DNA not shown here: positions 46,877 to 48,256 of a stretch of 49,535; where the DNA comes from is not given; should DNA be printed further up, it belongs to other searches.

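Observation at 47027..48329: Complete type III toxin-antitoxin locus whose ToxN/AbiQ toxin carries a C-terminal CYTH-like domain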

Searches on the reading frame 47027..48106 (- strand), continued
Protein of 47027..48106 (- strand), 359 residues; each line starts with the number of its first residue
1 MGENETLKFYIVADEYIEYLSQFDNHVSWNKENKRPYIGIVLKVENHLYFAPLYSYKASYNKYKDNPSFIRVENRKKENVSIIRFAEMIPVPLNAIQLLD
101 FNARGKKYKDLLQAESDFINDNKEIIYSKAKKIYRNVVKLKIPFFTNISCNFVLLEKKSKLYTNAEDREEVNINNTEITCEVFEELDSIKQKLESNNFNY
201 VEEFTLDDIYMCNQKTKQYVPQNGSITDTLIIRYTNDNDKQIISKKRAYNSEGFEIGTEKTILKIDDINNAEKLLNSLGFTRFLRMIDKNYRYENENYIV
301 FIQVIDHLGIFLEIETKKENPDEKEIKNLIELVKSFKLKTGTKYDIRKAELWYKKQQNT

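Call 31: fold_search(model_id=the predicted structure, library=pdb)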
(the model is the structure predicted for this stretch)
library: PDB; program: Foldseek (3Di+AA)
matches with E <= 10: 1355; with E <= 0.001: 75
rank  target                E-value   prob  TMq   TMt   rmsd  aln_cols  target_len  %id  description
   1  7nsd                  1.6e-12  1.00  0.43  0.84   2.5       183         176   23  Triphosphate tunnel metalloenzyme from Sulfolobus acidocaldarius in complex with ATP and calcium (released 2021-06-02)
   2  7ns8                  2.5e-12  1.00  0.37  0.75   4.4       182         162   23  Triphosphate tunnel metalloenzyme from Sulfolobus acidocaldarius (released 2021-06-02)
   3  7nsf                  2.8e-12  1.00  0.44  0.86   2.4       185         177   23  Triphosphate tunnel metalloenzyme from Sulfolobus acidocaldarius in complex with triphosphate and magnesium (released 2021-06-02)
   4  7ns9                  4.6e-12  1.00  0.44  0.85   2.4       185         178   23  Triphosphate tunnel metalloenzyme from Sulfolobus acidocaldarius in complex with triphosphate and calcium (released 2021-06-02)
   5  7nsa                  1.2e-11  1.00  0.42  0.83   2.6       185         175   23  Triphosphate tunnel metalloenzyme from Sulfolobus acidocaldarius in complex with pyrophosphate and calcium (released 2021-06-02)
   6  1yem_A                7.1e-10  1.00  0.39  0.81   3.0       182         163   19  Conserved hypothetical protein Pfu-838710-001 from Pyrococcus furiosus (released 2005-01-11)
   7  2dc4_A                8.8e-10  1.00  0.38  0.78   3.0       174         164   20  Structure of PH1012 protein from Pyrococcus Horikoshii OT3 (released 2006-06-28)
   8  1yem_B                1.5e-09  1.00  0.40  0.81   3.1       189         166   16  Conserved hypothetical protein Pfu-838710-001 from Pyrococcus furiosus (released 2005-01-11)
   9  2een_A                1.7e-09  1.00  0.39  0.75   3.6       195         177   19  Structure of PH1819 protein from Pyrococcus Horikoshii OT3 (released 2007-08-21)
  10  4ato_A                2.8e-09  1.00  0.34  0.69   5.5       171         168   27  New insights into the mechanism of bacterial Type III toxin-antitoxin systems: selective toxin inhibition by a non-cod (released 2012-12-26)
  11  2fjt_B                3.3e-09  1.00  0.34  0.63   4.3       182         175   15  Adenylyl cyclase class iv from Yersinia pestis (released 2006-11-14)
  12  3n10_A                3.5e-09  1.00  0.35  0.66   3.7       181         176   16  Product complex of adenylate cyclase class IV (released 2010-06-23)
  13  3n0z_A                3.7e-09  1.00  0.35  0.66   3.7       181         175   15  Adenylate cyclase class IV with active site ligand 3AT (released 2010-11-24)
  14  2aca_A                7.0e-09  1.00  0.36  0.68   3.7       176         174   14  X-ray structure of a putative adenylate cyclase Q87NV8 from Vibrio parahaemolyticus at the 2.25 A resolution. Northeas (released 2005-08-02)
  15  2fjt_A                8.3e-09  1.00  0.34  0.62   4.4       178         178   16  Adenylyl cyclase class iv from Yersinia pestis (released 2006-11-14)
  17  7d8o_A                2.5e-08  1.00  0.34  0.72   2.3       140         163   29  Crystal structure of E. coli ToxIN type III toxin-antitoxin complex (released 2022-01-05)
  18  2xd0_A                2.6e-08  1.00  0.34  0.72   2.4       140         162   31  A processed non-coding RNA regulates a bacterial antiviral system (released 2011-01-12)
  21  4glk                  3.1e-07  1.00  0.35  0.71   5.5       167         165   31  Structure and activity of AbiQ, a lactococcal anti-phage endoribonuclease belonging to the type-III toxin-antitoxin syst (released 2013-01-16)
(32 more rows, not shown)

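Call 44: find_encoding_contigs(protein=P0042, flank=4000, max_places=3)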
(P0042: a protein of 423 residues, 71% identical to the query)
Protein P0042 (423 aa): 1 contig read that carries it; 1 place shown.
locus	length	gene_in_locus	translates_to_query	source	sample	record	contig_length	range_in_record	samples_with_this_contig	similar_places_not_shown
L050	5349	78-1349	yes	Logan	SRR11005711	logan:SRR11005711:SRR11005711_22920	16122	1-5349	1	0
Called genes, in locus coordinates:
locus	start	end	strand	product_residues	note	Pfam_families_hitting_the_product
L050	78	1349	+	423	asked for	PF13958:ToxN_toxin, PF00795:CN_hydrolase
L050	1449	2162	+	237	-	PF00005:ABC_tran, PF13304:AAA_21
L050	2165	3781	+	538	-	PF09847:12TM_1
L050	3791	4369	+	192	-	PF10263:SprT-like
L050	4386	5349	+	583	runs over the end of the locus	-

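Call 45: find_encoding_contigs(protein=P0041, flank=4000, max_places=3)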
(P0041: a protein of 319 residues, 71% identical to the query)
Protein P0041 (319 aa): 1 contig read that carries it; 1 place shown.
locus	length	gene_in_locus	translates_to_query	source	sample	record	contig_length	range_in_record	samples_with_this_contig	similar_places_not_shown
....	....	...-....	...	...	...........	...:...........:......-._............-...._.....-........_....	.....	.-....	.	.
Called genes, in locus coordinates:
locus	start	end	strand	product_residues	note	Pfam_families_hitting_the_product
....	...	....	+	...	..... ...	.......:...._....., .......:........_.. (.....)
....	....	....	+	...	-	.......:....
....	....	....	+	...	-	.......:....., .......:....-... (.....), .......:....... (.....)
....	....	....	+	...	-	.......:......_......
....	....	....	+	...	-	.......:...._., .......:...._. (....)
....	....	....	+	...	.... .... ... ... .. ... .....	-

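Call 81: search_dna_similar(query=window:47027-48106:-, collection=plasmids, mode=protein, max_rows=15)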
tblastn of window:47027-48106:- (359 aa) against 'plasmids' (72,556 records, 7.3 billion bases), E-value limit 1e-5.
Records with a match: 209; places in all: 211; records where one place covers at least 80% of the query: 0.
Best place of each record, by identity: <60% 209.
By first word of the organism name: Escherichia 55; Bacillus 42; Staphylococcus 38; Salmonella 12; Enterobacter 10; Klebsiella 7; Enterococcus 7; Clostridium 5; Lactococcus 5; Pseudomonas 3; and 18 more.
By predicted mobility (MOB-suite, as given by PLSDB): mobilizable 107; conjugative 58; non-mobilizable 44.
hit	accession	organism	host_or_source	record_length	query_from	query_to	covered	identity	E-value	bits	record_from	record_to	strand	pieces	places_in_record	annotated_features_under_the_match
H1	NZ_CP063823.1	Clostridium botulinum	Ham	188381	2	176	49%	35.8%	7e-15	84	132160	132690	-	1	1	type III toxin-antitoxin system ToxN/AbiQ family toxin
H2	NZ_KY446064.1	Escherichia coli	swine gut microbiota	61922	7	162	43%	39.8%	3e-12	98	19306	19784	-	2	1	type III toxin-antitoxin system ToxN/AbiQ family toxin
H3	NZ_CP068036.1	Escherichia coli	swine,intestinal tract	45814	7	156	42%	40.9%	4e-18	93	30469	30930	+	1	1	type III toxin-antitoxin system ToxN/AbiQ family toxin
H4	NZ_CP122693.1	Escherichia coli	Sus scrofa,feces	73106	7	156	42%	40.9%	4e-18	93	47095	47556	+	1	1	type III toxin-antitoxin system ToxN/AbiQ family toxin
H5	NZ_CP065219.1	Vibrio navarrensis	Homo sapiens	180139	6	163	44%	38.5%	5e-22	104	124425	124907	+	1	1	type III toxin-antitoxin system ToxN/AbiQ family toxin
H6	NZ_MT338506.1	Pasteurella multocida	-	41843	7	164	44%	38.5%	1e-16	89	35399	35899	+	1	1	type III toxin-antitoxin system ToxN/AbiQ family toxin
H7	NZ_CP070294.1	Escherichia albertii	Sichuan,Poultry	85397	7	156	42%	40.3%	2e-17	92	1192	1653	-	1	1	type III toxin-antitoxin system ToxN/AbiQ family toxin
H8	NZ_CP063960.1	Clostridium botulinum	Bovine,feces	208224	2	173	48%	34.3%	1e-13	80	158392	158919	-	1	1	type III toxin-antitoxin system ToxN/AbiQ family toxin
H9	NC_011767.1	Pectobacterium atrosepticum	-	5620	7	170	46%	35.8%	5e-15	84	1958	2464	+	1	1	type III toxin-antitoxin system ToxN/AbiQ family toxin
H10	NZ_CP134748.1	Pantoea agglomerans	Allium cepa,cell culture,leaf ...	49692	6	179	48%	33.3%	2e-19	97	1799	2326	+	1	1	type III toxin-antitoxin system ToxN/AbiQ family toxin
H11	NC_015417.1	Clostridium botulinum BKT015925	-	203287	2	173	48%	33.7%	2e-13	79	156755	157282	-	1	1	type III toxin-antitoxin system ToxN/AbiQ family toxin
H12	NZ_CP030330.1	Escherichia coli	-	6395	7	170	46%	35.3%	1e-14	83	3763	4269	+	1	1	type III toxin-antitoxin system ToxN/AbiQ family toxin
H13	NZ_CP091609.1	Salmonella enterica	Homo sapiens,feces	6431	7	170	46%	35.3%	1e-14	83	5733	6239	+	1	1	type III toxin-antitoxin system ToxN/AbiQ family toxin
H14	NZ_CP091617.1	Salmonella enterica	Homo sapiens,feces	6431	7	170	46%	35.3%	1e-14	83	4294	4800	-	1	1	type III toxin-antitoxin system ToxN/AbiQ family toxin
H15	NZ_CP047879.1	Escherichia coli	feces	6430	7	170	46%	35.3%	1e-14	83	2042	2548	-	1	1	type III toxin-antitoxin system ToxN/AbiQ family toxin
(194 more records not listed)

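Call 82: search_dna_similar(query=window:47027-48106:-, collection=phages, mode=protein, max_rows=15)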
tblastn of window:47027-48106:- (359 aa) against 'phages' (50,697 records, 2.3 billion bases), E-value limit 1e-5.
Records with a match: 4; places in all: 4; records where one place covers at least 80% of the query: 0.
Best place of each record, by identity: <60% 4.
By first word of the organism name: Clostridioides 2; Clostridium 1; Fusobacterium 1.
By host as written in the record: Clostridium botulinum D str. 1873 1; - 1; Fusobacterium necrophorum subsp. necrophorum strain FN37 1; Clostridioides sp. ES-S-0107-01 1.
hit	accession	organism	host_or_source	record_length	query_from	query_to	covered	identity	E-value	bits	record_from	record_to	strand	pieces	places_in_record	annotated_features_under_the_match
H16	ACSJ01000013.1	Clostridium phage D-1873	Clostridium botulinum D str. 1873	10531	2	176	49%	35.8%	2e-15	84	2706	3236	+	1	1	conserved hypothetical protein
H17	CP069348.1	Clostridioides phage pCD1602_4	water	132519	7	162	43%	38.8%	3e-19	95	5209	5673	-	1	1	record has no annotation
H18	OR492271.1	Fusobacterium phage phiFN37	Fusobacterium necrophorum subsp. ...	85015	6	162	44%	32.4%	9e-11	69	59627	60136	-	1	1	type III toxin-antitoxin system ToxN/AbiQ family toxin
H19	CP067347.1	Clostridioides phage ES-S-0107-01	Clostridioides sp. ES-S-0107-01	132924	5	154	42%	31.4%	5e-6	55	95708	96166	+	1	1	record has no annotation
